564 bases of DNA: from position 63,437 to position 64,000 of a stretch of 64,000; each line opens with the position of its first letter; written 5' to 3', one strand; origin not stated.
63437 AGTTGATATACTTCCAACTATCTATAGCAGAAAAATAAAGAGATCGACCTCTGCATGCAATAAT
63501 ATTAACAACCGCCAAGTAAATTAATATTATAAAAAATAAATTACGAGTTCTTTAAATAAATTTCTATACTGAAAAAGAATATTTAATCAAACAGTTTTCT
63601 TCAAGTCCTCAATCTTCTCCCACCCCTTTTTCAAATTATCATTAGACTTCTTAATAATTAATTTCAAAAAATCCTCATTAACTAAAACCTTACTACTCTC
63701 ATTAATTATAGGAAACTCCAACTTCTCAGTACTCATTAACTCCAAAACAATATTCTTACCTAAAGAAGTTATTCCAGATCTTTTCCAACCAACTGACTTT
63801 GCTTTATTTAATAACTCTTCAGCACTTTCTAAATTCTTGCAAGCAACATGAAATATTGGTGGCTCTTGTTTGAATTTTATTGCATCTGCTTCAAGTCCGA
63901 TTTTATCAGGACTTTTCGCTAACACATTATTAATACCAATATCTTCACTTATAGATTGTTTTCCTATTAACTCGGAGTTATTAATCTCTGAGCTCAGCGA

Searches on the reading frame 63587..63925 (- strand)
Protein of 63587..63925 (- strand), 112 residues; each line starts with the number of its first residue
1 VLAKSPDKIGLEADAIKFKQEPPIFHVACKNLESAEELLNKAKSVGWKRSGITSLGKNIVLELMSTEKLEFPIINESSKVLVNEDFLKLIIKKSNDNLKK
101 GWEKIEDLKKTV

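Call 20: search_protein_families(library=pfam, proteins=[window:63587-63925:-], max_evalue=0.001)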
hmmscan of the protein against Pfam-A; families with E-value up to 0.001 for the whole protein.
window:63587-63925:- (112 aa): 1 family
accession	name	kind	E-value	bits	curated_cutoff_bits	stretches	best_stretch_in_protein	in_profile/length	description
PF02676.19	TYW3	-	6e-24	85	27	1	13-111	107-208/211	Methyltransferase TYW3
